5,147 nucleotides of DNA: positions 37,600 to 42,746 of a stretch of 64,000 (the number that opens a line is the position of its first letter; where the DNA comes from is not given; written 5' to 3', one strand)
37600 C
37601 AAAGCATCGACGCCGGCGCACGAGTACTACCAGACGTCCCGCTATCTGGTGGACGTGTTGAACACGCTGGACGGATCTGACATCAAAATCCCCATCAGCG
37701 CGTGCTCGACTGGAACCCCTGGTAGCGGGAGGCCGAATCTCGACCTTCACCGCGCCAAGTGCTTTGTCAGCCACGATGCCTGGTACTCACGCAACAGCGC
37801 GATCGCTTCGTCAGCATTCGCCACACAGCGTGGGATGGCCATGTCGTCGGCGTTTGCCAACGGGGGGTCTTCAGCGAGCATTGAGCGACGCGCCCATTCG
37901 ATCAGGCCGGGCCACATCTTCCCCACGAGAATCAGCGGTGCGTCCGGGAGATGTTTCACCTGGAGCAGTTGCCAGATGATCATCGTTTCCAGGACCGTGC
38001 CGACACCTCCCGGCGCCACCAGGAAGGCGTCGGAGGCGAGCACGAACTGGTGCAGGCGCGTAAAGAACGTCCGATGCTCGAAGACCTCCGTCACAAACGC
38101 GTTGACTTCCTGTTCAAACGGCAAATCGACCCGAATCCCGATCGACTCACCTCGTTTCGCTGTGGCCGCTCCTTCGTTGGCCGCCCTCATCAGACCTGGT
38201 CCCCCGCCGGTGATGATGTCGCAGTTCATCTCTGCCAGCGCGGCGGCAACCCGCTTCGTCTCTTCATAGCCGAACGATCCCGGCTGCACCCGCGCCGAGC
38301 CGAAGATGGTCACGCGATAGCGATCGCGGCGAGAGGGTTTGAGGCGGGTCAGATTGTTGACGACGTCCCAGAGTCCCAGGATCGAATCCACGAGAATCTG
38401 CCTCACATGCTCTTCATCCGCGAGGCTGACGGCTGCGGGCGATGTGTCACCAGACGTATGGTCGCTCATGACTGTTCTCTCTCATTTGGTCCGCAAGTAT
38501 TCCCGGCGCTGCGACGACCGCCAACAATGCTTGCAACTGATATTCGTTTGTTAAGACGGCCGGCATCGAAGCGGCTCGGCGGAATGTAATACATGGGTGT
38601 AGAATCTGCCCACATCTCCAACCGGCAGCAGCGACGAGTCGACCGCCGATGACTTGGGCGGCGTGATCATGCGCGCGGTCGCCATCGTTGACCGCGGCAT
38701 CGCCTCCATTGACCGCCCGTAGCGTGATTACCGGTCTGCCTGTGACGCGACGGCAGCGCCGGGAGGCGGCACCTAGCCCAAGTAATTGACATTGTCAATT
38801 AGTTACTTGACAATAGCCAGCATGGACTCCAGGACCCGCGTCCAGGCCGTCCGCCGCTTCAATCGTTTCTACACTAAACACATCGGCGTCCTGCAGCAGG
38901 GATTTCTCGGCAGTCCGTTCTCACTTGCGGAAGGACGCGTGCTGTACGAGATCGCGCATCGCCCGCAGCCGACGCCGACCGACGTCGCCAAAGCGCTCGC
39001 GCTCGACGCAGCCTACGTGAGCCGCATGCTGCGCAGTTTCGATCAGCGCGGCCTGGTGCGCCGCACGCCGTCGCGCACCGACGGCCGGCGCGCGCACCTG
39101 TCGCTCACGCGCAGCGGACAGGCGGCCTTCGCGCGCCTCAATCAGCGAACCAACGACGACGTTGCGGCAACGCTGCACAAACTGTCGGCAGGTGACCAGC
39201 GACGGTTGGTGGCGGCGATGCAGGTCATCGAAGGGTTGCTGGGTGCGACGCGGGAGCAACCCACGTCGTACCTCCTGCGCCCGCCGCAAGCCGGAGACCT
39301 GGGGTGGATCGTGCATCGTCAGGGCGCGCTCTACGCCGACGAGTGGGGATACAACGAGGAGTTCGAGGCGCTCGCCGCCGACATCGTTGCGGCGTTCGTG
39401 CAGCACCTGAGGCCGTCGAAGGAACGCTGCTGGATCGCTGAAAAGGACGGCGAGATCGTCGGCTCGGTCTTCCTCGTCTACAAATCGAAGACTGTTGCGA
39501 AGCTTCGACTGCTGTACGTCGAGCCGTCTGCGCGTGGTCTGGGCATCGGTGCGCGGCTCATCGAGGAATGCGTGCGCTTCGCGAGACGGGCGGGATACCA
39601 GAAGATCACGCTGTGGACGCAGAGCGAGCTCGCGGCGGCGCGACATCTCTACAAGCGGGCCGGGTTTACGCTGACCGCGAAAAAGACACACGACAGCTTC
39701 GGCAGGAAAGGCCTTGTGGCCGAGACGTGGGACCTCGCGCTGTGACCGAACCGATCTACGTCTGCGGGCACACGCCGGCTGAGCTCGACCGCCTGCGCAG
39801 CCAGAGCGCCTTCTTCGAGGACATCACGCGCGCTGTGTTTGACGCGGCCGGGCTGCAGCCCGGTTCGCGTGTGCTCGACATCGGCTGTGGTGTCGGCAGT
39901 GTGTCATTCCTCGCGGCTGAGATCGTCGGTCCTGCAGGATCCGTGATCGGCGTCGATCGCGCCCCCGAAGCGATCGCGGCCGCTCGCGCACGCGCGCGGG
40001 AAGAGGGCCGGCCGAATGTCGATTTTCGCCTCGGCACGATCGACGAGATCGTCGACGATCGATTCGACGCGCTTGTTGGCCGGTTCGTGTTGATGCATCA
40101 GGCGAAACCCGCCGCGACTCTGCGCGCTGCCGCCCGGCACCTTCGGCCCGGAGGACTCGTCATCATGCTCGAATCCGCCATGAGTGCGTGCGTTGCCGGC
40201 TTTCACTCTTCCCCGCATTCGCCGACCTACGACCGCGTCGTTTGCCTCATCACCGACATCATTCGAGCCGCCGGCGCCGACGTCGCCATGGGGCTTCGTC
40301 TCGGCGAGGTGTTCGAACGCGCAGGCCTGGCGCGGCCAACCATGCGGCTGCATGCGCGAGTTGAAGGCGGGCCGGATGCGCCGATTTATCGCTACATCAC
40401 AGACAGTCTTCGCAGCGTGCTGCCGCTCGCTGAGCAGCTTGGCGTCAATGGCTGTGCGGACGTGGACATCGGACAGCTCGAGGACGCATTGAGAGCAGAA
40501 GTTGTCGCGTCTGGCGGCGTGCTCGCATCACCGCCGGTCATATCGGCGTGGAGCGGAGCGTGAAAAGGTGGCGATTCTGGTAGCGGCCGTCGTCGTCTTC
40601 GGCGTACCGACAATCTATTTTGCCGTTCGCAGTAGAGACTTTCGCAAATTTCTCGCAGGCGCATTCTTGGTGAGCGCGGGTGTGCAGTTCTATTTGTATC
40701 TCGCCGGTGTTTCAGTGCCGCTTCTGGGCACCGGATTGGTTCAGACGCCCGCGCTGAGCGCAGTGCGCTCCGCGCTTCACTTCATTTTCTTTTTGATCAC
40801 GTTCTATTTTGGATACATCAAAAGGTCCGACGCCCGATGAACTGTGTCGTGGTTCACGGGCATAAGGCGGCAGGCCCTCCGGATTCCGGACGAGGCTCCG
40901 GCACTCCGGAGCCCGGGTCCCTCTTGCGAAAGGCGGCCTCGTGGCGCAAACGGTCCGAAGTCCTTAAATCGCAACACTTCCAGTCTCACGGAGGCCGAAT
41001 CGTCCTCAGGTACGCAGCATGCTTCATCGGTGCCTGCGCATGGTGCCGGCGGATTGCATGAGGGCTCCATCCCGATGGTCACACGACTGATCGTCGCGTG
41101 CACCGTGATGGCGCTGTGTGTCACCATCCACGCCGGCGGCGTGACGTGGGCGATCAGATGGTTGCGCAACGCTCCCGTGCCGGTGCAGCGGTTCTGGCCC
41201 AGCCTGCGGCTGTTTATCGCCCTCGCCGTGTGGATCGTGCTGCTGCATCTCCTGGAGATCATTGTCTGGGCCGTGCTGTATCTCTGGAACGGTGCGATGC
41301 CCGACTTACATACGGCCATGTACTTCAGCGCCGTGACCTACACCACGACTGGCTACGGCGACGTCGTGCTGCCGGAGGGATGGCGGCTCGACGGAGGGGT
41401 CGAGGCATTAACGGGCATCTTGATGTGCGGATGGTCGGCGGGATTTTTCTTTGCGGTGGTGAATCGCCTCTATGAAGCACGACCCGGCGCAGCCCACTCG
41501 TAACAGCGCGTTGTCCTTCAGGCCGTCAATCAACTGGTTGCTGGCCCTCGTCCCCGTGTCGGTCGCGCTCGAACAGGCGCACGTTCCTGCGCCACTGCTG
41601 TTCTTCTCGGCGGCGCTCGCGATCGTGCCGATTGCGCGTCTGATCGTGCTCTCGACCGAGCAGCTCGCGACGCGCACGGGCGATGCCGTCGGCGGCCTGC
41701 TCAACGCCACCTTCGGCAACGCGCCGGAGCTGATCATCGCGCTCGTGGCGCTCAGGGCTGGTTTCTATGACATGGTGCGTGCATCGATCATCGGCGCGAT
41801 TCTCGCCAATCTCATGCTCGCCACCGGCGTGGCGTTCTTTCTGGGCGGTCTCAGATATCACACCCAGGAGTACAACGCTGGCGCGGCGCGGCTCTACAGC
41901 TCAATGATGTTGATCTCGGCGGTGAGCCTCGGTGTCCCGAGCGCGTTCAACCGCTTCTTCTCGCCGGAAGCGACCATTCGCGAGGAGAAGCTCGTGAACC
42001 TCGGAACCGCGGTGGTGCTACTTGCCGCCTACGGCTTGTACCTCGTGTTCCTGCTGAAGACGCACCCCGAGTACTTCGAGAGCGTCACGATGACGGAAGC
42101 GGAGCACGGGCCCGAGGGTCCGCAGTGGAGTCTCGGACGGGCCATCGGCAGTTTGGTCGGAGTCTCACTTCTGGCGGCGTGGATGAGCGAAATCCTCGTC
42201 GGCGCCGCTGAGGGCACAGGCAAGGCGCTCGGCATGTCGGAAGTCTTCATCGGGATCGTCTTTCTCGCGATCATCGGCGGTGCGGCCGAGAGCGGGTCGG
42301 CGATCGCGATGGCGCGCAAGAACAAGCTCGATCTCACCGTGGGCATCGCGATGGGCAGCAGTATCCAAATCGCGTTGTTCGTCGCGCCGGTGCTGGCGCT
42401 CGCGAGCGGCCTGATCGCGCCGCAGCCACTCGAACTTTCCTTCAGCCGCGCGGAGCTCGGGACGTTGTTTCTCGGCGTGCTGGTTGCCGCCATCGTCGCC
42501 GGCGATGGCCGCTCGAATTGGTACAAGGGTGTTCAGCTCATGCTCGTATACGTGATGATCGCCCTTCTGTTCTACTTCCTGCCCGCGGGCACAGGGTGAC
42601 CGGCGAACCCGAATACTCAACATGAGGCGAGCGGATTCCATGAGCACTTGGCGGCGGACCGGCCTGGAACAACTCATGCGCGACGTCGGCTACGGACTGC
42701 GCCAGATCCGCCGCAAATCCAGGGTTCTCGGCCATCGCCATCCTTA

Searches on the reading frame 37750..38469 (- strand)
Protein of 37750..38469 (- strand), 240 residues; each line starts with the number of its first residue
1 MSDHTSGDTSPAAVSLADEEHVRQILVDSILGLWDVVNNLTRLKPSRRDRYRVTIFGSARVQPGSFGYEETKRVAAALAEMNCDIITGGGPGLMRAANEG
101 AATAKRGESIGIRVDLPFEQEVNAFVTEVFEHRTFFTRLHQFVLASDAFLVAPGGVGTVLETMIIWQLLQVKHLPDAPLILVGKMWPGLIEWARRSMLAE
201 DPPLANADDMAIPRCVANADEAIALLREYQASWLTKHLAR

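Call 65: search_protein_families(library=pfam, proteins=[window:37750-38469:-], max_evalue=0.001)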
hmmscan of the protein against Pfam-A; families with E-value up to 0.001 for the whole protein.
window:37750-38469:- (240 aa): 2 families
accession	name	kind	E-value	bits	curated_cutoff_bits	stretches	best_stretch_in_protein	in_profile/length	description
PF03641.19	Lysine_decarbox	-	2.9e-16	60.3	27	1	94-224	1-129/131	Possible lysine decarboxylase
PF18306.6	LDcluster4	-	4.4e-12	46.3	26.3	1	51-167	2-115/151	SLOG cluster4 family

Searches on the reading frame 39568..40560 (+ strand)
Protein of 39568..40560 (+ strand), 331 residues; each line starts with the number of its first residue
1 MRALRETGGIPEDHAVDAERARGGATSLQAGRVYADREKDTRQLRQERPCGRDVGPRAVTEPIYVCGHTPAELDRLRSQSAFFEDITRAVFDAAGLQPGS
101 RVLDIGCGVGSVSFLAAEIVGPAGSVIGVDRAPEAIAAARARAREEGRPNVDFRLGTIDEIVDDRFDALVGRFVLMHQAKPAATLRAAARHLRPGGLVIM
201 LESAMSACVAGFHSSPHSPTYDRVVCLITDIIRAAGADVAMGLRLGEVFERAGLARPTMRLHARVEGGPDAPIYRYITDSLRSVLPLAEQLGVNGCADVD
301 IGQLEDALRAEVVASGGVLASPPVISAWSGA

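Call 63: search_protein_families(library=pfam, proteins=[window:39568-40560:+], max_evalue=0.001)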
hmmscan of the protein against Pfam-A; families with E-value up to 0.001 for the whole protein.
window:39568-40560:+ (331 aa): 14 families
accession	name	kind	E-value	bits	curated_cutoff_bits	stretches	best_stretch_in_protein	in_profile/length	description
PF13847.12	Methyltransf_31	-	5.1e-24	85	27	1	98-207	3-117/145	Methyltransferase domain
PF13649.12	Methyltransf_25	-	3e-18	66.7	27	1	102-196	1-97/97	Methyltransferase domain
PF08241.18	Methyltransf_11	-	9.1e-17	61.9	21.2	1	103-199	1-94/95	Methyltransferase domain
PF08242.18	Methyltransf_12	-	1.2e-15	58.4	30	1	103-197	1-97/98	Methyltransferase domain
PF13489.12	Methyltransf_23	-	9e-14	52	27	1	93-202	19-118/164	Methyltransferase domain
PF01209.24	Ubie_methyltran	-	2.2e-12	47.3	20.1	1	90-206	39-157/233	ubiE/COQ5 methyltransferase family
PF01135.25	PCMT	-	1e-09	38.9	20.3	1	93-156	68-131/210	Protein-L-isoaspartate(D-aspartate) O-methyltransferase (PCMT)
PF02353.26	CMAS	-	8.8e-07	28.9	27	1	88-200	52-164/273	Mycolic acid cyclopropane synthetase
PF05175.20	MTS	-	1.1e-06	28.8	23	1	99-200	32-138/170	Methyltransferase small domain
PF01728.25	FtsJ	-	0.00014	22.3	24.1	1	92-166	14-88/181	FtsJ-like methyltransferase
PF06325.19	PrmA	-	0.0004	20.4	22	1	96-172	159-233/296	Ribosomal protein L11 methyltransferase (PrmA)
PF03848.20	TehB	-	0.00055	19.9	20.4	1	89-206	21-137/193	Tellurite resistance protein TehB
PF07021.18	MetW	-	0.0007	19.7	21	1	96-186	11-96/193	Methionine biosynthesis protein MetW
PF08704.16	GCD14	-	0.00096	19.3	26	0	77-146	20-88/247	tRNA methyltransferase complex GCD14 subunit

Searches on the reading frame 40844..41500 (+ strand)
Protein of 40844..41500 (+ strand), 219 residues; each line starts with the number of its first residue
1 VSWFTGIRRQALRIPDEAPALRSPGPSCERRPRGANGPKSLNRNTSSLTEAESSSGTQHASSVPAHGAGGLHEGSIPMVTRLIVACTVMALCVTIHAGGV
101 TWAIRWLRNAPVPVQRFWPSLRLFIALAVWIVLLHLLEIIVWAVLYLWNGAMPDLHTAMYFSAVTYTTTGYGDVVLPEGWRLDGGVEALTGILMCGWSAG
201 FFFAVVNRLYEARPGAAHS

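Call 65: search_protein_families(library=pfam, proteins=[window:40844-41500:+], max_evalue=0.001)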
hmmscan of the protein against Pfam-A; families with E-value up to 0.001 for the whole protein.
window:40844-41500:+ (219 aa): 1 family
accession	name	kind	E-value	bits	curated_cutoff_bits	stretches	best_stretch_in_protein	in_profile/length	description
PF07885.22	Ion_trans_2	-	1.3e-11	44.6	22.5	1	135-205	2-76/79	Ion channel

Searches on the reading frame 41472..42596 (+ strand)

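Call 63: search_protein_families(library=pfam, proteins=[window:41472-42596:+], max_evalue=0.001)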
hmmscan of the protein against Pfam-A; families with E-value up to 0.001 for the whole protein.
window:41472-42596:+ (375 aa): 1 family
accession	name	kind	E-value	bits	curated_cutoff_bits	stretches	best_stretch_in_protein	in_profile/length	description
PF01699.29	Na_Ca_ex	-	5.5e-42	143.7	24.9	2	41-195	3-150/151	Sodium/calcium exchanger protein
